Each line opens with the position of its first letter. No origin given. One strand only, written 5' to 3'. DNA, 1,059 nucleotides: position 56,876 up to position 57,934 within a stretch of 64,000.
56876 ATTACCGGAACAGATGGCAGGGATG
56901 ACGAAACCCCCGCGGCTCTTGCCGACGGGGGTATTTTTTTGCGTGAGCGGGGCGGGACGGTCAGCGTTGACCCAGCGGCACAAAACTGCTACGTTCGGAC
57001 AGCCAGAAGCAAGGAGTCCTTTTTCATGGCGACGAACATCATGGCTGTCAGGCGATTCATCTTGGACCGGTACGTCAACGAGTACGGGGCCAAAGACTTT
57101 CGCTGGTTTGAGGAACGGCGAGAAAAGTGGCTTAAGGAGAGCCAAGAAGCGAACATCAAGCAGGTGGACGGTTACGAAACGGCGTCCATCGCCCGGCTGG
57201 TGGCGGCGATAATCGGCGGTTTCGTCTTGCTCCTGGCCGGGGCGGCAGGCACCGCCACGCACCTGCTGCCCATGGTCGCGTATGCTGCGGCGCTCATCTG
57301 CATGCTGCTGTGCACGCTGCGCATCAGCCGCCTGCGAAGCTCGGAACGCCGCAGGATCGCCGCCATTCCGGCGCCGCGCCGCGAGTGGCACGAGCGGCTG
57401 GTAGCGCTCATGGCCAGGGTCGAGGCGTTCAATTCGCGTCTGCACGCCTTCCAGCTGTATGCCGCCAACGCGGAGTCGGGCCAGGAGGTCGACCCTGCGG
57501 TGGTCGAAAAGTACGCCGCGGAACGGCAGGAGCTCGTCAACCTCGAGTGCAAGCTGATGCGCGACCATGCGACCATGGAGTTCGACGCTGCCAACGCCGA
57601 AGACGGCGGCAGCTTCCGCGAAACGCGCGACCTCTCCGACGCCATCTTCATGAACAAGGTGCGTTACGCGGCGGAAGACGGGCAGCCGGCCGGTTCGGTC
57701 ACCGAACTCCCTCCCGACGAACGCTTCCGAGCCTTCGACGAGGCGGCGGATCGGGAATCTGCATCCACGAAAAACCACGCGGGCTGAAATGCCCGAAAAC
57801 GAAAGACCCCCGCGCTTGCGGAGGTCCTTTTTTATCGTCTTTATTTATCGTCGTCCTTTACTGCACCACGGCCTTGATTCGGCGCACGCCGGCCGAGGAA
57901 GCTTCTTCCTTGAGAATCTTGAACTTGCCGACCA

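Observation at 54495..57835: Strong consensus promoter followed by a small repeat protein and three tandem paralogous two-TM proteins, each with its own terminator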

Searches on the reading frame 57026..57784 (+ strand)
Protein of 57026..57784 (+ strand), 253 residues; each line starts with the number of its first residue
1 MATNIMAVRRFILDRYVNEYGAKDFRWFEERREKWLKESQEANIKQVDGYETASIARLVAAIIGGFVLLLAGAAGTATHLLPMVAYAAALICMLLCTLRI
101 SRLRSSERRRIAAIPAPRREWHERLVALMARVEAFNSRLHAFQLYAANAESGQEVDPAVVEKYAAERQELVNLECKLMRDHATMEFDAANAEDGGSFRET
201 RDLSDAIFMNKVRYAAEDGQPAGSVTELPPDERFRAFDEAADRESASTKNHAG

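Call 7: search_protein_families(library=pfam, proteins=[window:57026-57784:+], max_evalue=1)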
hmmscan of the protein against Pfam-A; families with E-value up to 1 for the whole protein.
window:57026-57784:+ (253 aa): 4 families
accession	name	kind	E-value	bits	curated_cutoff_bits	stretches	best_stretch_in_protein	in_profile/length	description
PF10629.15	CMI2B-like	-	0.13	12.9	21.6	1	16-46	19-49/67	Ciliary microtubule inner protein 2B-like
PF11239.13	DUF3040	-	0.13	12.9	24.7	1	52-95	42-80/84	Protein of unknown function (DUF3040)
PF20990.2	DUF2207_C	-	0.16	12.1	33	1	29-101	108-187/247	Predicted membrane protein (DUF2207) C-terminal domain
PF11992.13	TgpA_N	-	0.18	11.2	30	1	58-117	104-152/333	TgpA N-terminal domain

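Call 13: find_homologous_proteins(query=window:57026-57784:+, max_evalue=0.01)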
Query window:57026-57784:+ (253 aa): 1 proteins with E <= 0.01 among 3752 candidates.
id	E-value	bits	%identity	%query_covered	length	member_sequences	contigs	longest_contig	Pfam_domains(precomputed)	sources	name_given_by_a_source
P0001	1.1e-160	550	100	100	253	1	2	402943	-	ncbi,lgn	-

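Call 15: find_encoding_contigs(protein=P0001, flank=10000, max_places=6)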
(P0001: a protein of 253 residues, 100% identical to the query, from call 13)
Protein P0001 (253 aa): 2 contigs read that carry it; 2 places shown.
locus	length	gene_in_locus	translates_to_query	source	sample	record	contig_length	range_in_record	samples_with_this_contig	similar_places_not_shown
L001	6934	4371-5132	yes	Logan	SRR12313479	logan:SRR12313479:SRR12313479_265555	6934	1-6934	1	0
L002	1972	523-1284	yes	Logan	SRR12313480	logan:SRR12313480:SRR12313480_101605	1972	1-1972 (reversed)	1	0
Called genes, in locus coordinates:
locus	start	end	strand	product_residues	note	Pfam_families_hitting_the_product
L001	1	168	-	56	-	?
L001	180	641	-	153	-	PF00411:Ribosomal_S11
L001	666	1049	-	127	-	PF00416:Ribosomal_S13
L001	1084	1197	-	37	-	PF00444:Ribosomal_L36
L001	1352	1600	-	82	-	PF01176:eIF-1a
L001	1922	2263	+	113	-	-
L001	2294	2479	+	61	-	-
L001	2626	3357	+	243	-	-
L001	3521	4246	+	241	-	-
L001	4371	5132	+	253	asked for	-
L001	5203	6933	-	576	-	?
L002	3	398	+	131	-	?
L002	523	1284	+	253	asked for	-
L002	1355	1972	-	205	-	?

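Call 17: search_protein_families(library=ncbifam, proteins=[window:57026-57784:+], max_evalue=1)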
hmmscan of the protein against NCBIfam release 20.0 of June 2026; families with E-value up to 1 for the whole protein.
window:57026-57784:+ (253 aa): 1 family
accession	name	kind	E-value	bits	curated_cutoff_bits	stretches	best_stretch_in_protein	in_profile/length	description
NF050099.1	SepX_GlpR_2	exception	0.13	12.2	150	1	57-145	102-159/250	divisome protein SepX/GlpR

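Call 18: search_protein_families(library=padloc, proteins=[window:57026-57784:+], max_evalue=1)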
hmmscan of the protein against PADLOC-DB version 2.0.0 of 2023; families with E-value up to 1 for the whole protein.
window:57026-57784:+ (253 aa): 0 families

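Call 19: search_protein_families(library=phrogs, proteins=[window:57026-57784:+], max_evalue=1)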
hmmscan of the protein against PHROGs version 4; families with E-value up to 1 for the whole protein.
window:57026-57784:+ (253 aa): 1 family
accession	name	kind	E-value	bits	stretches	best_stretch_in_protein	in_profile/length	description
phrog_29761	-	unknown function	0.2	13.1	1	209-233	29-53/53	-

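Call 24: find_homologous_proteins(query=A2, max_evalue=0.001)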
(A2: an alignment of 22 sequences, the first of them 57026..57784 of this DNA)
Query A2 (22 sequences) (253 aa, profile of the alignment): 3 proteins with E <= 0.001 among 8000 candidates.
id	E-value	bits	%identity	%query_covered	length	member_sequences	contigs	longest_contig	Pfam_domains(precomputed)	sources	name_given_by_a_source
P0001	1.8e-70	255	100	100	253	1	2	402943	-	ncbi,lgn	-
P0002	1.1e-47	181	29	64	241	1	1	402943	-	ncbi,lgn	-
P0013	6.9e-44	168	26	52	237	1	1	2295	-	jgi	jgi:hypothetical protein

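Call 33: find_related_loci(query=A4, collection=genome_contigs, flank=10000)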
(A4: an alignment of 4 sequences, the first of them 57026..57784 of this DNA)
Query A4 (253 aa) in genome_contigs; peptide patterns used: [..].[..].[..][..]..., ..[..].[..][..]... (x = any residue, [..] = any of these).
80 stretches matched a pattern; 2 encode a relative of the query (tblastn E <= 1e-3); 2 distinct loci.
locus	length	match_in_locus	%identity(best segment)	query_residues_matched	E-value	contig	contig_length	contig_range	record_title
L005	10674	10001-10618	39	15-213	5e-39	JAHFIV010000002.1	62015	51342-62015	MAG: bacterium isolate nzgw370 NODE_227_length_62016_cov_3.461637, whole genome shotgun sequence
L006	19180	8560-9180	32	30-250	4e-28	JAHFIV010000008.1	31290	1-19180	MAG: bacterium isolate nzgw370 NODE_595_length_31291_cov_3.450722, whole genome shotgun sequence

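Call 34: find_related_loci(query=A4, collection=metagenome_contigs, flank=10000)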
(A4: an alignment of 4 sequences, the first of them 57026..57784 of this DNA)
Query A4 (253 aa) in metagenome_contigs; peptide patterns used: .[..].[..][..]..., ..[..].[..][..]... (x = any residue, [..] = any of these).
600 stretches matched a pattern, but none encodes a relative of the query by tblastn (E <= 1e-3).

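Call 44: predict_structure(alignment_id=A2)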
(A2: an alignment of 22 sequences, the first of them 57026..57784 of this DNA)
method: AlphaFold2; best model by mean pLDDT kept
length: 253 residues; sequences in the alignment: 22
mean_pLDDT: 78.3   pTM: 0.60
mean pLDDT of the five models: 78.3, 75.5, 73.8, 72.6, 71.0
residues with pLDDT >= 90: 72; 70-90: 112; 50-70: 48; < 50: 21
segments of 3 or more residues with pLDDT < 50: 21-23, 39-49, 224-228
pLDDT, mean of each block of 10 residues (from residue 1): 88 69 51 51 43 71 79 71 83 85 87 90 91 96 97 96 96 91 88 66 75 75 51 80 89 77
secondary structure, 60 per line:
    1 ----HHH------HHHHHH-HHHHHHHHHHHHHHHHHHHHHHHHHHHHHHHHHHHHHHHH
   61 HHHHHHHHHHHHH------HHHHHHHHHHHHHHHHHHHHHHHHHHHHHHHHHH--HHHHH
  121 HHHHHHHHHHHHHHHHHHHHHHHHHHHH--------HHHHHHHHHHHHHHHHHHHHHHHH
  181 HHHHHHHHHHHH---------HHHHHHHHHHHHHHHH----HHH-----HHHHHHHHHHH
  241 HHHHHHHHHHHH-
elements in order: H14-19 H21-73 H80-113 H116-148 H157-192 H202-217 H230-252
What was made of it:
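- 57026..57787 (+): Paralogue C (253 aa), C-type subfamily. AF2 pLDDT 78 (call 44).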

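Call 53: search_solved_structures(query=A2, max_evalue=10)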
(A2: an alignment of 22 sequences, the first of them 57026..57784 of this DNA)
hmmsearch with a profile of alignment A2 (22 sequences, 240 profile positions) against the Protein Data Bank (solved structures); distinct sequences matched with E-value up to 10: 13.
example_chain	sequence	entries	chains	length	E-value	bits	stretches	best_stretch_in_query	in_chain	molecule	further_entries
6i7v_CH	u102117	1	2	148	0.12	15.3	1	153-217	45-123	50S ribosomal protein L9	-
6q9a_G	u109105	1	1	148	0.17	14.8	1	153-214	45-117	50S ribosomal protein L9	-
10qm_P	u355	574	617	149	0.17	14.8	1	153-214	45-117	Large ribosomal subunit protein bL9 | 50S ribosomal protein L9 | 50S ribosomal protein L5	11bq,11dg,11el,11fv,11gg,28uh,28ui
9h91_H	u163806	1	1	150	0.18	14.7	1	152-214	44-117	Large ribosomal subunit protein bL9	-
8eat_B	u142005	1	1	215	0.58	13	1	25-112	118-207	Vacuolar ATPase assembly integral membrane protein VPH2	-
7f4d_R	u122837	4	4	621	0.63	12.9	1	38-117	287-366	melanocortin-1 receptor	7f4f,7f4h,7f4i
3wxx_B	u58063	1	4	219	1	12.2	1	4-85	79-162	AopB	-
8y4w_A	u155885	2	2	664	1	12.2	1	57-111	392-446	N-acetylneuraminate transporter small subunit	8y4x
9lts_A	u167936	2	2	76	1.6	11.6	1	37-84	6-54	Protein LRC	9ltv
5but_I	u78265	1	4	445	1.9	11.4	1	43-129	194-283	Ktr system potassium uptake protein B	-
9k3p_R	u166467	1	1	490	2.6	10.9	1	38-117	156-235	Melanocyte-stimulating hormone receptor,Melanocyte-stimulating hormone receptor,Melanocyte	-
6mit_F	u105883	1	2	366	4.1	10.3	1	10-84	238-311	LPS export ABC transporter permease LptF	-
4x5m_A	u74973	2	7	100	5.3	9.9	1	34-99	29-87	Uncharacterized protein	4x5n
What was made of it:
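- Tried and rejected: A PDB sequence profile gave only bL9 at E=0.12, which I judged to be chance (call 53).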

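Call 57: search_protein_families(library=pfam, alignment_id=A2, max_evalue=1)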
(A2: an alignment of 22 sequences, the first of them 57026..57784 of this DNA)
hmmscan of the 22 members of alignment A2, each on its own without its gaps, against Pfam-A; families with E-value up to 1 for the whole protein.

A. member 1, window:57026-57784:+ (253 aa): 4 families
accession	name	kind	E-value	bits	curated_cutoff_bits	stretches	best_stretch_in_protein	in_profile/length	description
PF10629.15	CMI2B-like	-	0.13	12.9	21.6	1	16-46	19-49/67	Ciliary microtubule inner protein 2B-like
PF11239.13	DUF3040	-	0.13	12.9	24.7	1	52-95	42-80/84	Protein of unknown function (DUF3040)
PF20990.2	DUF2207_C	-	0.16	12.1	33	1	29-101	108-187/247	Predicted membrane protein (DUF2207) C-terminal domain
PF11992.13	TgpA_N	-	0.18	11.2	30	1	58-117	104-152/333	TgpA N-terminal domain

B. families by the number of members that match (of 22 scanned): 42 families (the first 25 are shown)
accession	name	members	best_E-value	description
PF20990.2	DUF2207_C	3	0.16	Predicted membrane protein (DUF2207) C-terminal domain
PF19502.5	DUF6036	2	0.0078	Nucleotidyltransferase of unknown function (DUF6036)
PF03706.18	LPG_synthase_TM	1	0.00014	Lysylphosphatidylglycerol synthase TM region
PF07694.17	5TM-5TMR_LYT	1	0.0029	5TMR of 5TMR-LYT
PF15272.11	BBP1_C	1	0.0031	Spindle pole body component BBP1, C-terminal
PF07332.16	Phage_holin_3_6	1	0.0079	Putative Actinobacterial Holin-X, holin superfamily III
PF14316.11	DUF4381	1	0.013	Domain of unknown function (DUF4381)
PF11026.13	DUF2721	1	0.015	Protein of unknown function (DUF2721)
PF03732.24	Retrotrans_gag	1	0.016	Retrotransposon gag protein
PF10027.14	DUF2269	1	0.017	Predicted integral membrane protein (DUF2269)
PF00664.28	ABC_membrane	1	0.031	ABC transporter transmembrane region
PF23712.1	Mkg_C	1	0.033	Monkey King C-terminal KA1 domain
PF18927.5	CrtO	1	0.045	Glycosyl-4,4'-diaponeurosporenoate acyltransferase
PF08663.15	HalX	1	0.048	HalX domain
PF00830.24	Ribosomal_L28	1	0.049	Ribosomal L28 family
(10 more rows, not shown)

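Call 67: fold_search(model_id=the predicted structure, library=pdb)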
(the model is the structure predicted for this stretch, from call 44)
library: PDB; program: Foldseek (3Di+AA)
matches with E <= 10: 59; with E <= 0.001: 0
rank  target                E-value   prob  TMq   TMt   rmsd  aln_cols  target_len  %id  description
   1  8abq_B                1.0e+00  0.33  0.28  0.32  20.2       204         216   13  Structure of the SNX1-SNX5 complex, Pt derivative (released 2023-06-21)
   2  1k05_A                1.6e+00  0.11  0.17  0.25  22.8       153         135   14  Crystal structure of the Focal Adhesion Targeting Domain of Focal Adhesion Kinase (released 2002-01-30)
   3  7xge_C                2.1e+00  0.13  0.18  0.26  23.6       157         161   13  Crystal structure of MCL-1 in complex with computationally designed inhibitor protein (released 2022-07-20)
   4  4atm                  2.1e+00  0.07  0.18  0.20  22.1       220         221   11  Crystal structure of the BAR domain of human Amphiphysin, isoform 1 at 1.8 Angstrom resolution featuring increased order (released 2012-05-30)
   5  6zsj_C                2.3e+00  0.25  0.22  0.40  12.2       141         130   18  The mechanism of activation of the actin binding protein EHBP1 by Rab8 family members. (released 2020-09-02)
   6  6zsj_D                2.3e+00  0.25  0.22  0.40  12.0       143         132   18  The mechanism of activation of the actin binding protein EHBP1 by Rab8 family members. (released 2020-09-02)
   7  6xj1_B                2.6e+00  0.07  0.22  0.20  38.6       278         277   12  Crystal Structure of CDC15 F-BAR Domain from Schizosaccharomyces pombe (released 2020-12-16)
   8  5f28_G                2.7e+00  0.23  0.24  0.43  22.7       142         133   13  Crystal structure of FAT domain of Focal Adhesion Kinase (FAK) bound to the transcription factor MEF2C (released 2016-07-13)
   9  6bz3_A                2.7e+00  0.21  0.23  0.42  22.6       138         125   14  Complex structure of FAK FAT domain and DCC P3 motif (released 2018-04-04)
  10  6h7w_M                3.2e+00  0.07  0.20  0.22  24.6       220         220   13  Model of retromer-Vps5 complex assembled on membrane. (released 2018-09-26)
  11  3m3w_A                3.2e+00  0.06  0.15  0.14  21.1       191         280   14  Crystal structure of mouse PACSIN3 BAR domain mutant (released 2011-03-16)
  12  7w7z                  3.8e+00  0.15  0.24  0.38  22.4       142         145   13  Crystal Structure of human Focal Adhesion Targeting (FAT) domain of the Focal Adhesion Kinase (released 2022-12-21)
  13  7d6d_A                4.0e+00  0.11  0.27  0.19  28.5       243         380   12  Structural insights into membrane remodeling by SNX1 (released 2021-03-17)
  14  9hzm_0                4.3e+00  0.04  0.15  0.19  30.3       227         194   14  235 A SynPspA H1-5 rod after incubation with EPL (released 2025-08-13)
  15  3u3f_A                4.8e+00  0.14  0.25  0.44  22.2       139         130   14  Structural basis for the interaction of Pyk2 PAT domain with paxillin LD motifs (released 2012-10-24)
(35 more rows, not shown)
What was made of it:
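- On PspA/Vipp1/ESCRT-III superfamily: Foldseek gives PspA at E=4.3 and Vipp1 at 8.4 (call 67).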

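Call 77: search_protein_families(library=pfam, proteins=[L006:7150-8298:+, L006:9445-10947:+], max_evalue=0.01)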
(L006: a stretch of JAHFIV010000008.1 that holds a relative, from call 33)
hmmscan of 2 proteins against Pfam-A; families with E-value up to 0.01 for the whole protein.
L006:7150-8298:+ (383 aa): 1 family
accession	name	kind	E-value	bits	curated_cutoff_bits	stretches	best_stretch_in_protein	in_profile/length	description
PF12773.13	DZR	-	0.0087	16.6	27.3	0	299-317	4-22/45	Double zinc ribbon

L006:9445-10947:+ (501 aa): 0 families

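Call 84: fold_search(model_id=the predicted structure, library=viral)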
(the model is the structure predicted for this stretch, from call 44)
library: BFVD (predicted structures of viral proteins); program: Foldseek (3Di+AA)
matches with E <= 10: 88; with E <= 0.001: 0
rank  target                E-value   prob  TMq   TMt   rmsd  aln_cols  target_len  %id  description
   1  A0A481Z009            3.2e-01  0.54  0.28  0.28  13.7       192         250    9  Uncharacterized protein [Mimivirus LCMiAC01]
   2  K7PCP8                4.2e-01  0.16  0.20  0.20  29.6       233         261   13  Membrane ORF153B [Cyprinid herpesvirus 2]
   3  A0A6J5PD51            7.0e-01  0.20  0.21  0.18  20.6       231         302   11  Uncharacterized protein [uncultured Caudovirales phage]
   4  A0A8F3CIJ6            7.4e-01  0.20  0.26  0.25  34.0       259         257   11  Uncharacterized protein [Ranid herpesvirus 4]
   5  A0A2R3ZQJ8            9.8e-01  0.10  0.20  0.05  22.7       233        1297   14  (no name in the UniProt tables at hand)
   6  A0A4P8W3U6            1.1e+00  0.20  0.29  0.20  23.2       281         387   10  (no name in the UniProt tables at hand)
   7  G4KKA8                1.2e+00  0.25  0.22  0.19  17.0       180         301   12  (no name in the UniProt tables at hand)
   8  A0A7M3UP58            1.2e+00  0.14  0.22  0.20  14.9       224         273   13  SMODS and SLOG-associating 2TM effector domain-containing protein [Pyramimonas orientalis virus]
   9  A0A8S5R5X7            1.3e+00  0.41  0.26  0.29  15.6       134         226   15  Uncharacterized protein (Fragment) [Myoviridae sp. ctaOv25]
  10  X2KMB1                1.3e+00  0.20  0.28  0.12  20.6       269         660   10  Tape measure domain protein [Enterococcus phage AUEF3]
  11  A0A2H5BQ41            1.7e+00  0.06  0.16  0.16  30.1       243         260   12  Uncharacterized protein [Vibrio phage Vp_R1]
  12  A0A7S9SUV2            2.0e+00  0.14  0.26  0.18  18.8       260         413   10  Uncharacterized protein [Virus NIOZ-UU159]
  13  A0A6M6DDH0            2.1e+00  0.18  0.31  0.10  46.7       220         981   18  (no name in the UniProt tables at hand)
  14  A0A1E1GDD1            2.1e+00  0.10  0.26  0.27  43.1       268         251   15  (no name in the UniProt tables at hand)
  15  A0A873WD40            2.3e+00  0.13  0.20  0.32  15.4       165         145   14  Uncharacterized protein [Klebsiella phage Miami]
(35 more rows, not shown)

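Call 97: search_protein_families(library=padloc, alignment_id=A2, max_evalue=1)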
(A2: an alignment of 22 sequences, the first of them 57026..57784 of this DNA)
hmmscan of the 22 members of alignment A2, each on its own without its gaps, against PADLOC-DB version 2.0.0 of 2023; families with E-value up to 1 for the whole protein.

A. member 1, window:57026-57784:+ (253 aa): 0 families

B. families by the number of members that match (of 22 scanned): 4 families
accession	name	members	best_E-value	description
PDLC02014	SAVED6--SAVED_TM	1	0.016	-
PDLC01941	CARF8--CARF_TM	1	0.034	-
PDLC01798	CARF1--CARF_HEPN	1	0.24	-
PDLC00703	Effector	1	0.33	2TM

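Call 98: search_protein_families(library=ncbifam, alignment_id=A2, max_evalue=1)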
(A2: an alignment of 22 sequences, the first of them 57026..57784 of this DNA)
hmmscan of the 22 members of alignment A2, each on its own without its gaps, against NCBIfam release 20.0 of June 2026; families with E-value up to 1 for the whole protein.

A. member 1, window:57026-57784:+ (253 aa): 1 family
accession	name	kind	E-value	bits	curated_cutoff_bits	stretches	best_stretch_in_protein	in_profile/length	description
NF050099.1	SepX_GlpR_2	exception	0.13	12.2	150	1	57-145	102-159/250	divisome protein SepX/GlpR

B. families by the number of members that match (of 22 scanned): 13 families
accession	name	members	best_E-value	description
NF008244.0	PRK11020.1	2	0.083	YibL family ribosome-associated protein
NF047839.1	PspM_Rv2743c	1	0.0048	phage shock envelope stress response protein PspM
NF000478.2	linco_LnuE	1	0.031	lincosamide nucleotidyltransferase Lnu(E)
NF004374.0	PRK05740.1-5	1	0.034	preprotein translocase subunit SecE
NF042916.1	IncP_KfrC_dom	1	0.038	IncP plasmid survival protein KfrC family protein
NF058571.1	GVDTG_CTERM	1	0.064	GVDTG sorting domain-containing protein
NF038351.1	cyt_ox_assem_30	1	0.065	cytochrome oxidase small assembly protein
NF050123.1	SURF1_Mycobac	1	0.067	SURF1 family cytochrome oxidase biogenesis protein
NF006960.0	PRK09437.1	1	0.1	thioredoxin-dependent thiol peroxidase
NF050099.1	SepX_GlpR_2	1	0.13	divisome protein SepX/GlpR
NF041635.1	STM3941_fam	1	0.26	STM3941 family protein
NF046001.1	SecDF_plasm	1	0.28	protein translocase subunit SecDF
NF033858.1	ABC2_perm_RbbA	1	0.28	ribosome-associated ATPase/putative transporter RbbA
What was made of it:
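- On Any Pfam-A / NCBIfam family: Calls 7, 17, 57 and 98.
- On Divisome protein SepX/GlpR (NCBIfam NF050099): 12.2 bits, E=0.13, in one member (calls 17, 98).
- Closest known: TM-anchored helical division or scaffold proteins. Same: One weak SepX_GlpR_2 hit at E=0.13 falls over the TM region (calls 17, 98).
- One member hits NCBIfam PspM_Rv2743c at E=0.0048 (call 98).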

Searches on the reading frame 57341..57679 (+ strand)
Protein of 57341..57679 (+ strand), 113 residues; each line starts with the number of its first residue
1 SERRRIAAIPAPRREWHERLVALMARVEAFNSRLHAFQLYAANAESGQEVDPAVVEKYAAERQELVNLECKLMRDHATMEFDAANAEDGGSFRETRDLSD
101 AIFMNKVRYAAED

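Call 69: find_homologous_proteins(query=A5, max_evalue=0.001)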
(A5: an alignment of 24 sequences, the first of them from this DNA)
Query A5 (24 sequences) (113 aa, profile of the alignment): 1 proteins with E <= 0.001 among 4438 candidates.
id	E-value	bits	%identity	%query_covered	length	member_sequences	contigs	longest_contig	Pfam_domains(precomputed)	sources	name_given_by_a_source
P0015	6.1e-31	125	32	91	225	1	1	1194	-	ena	-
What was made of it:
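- Tried and rejected: The word-index protein search found only the query itself or 1-3 known members (calls 13, 24, 69).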
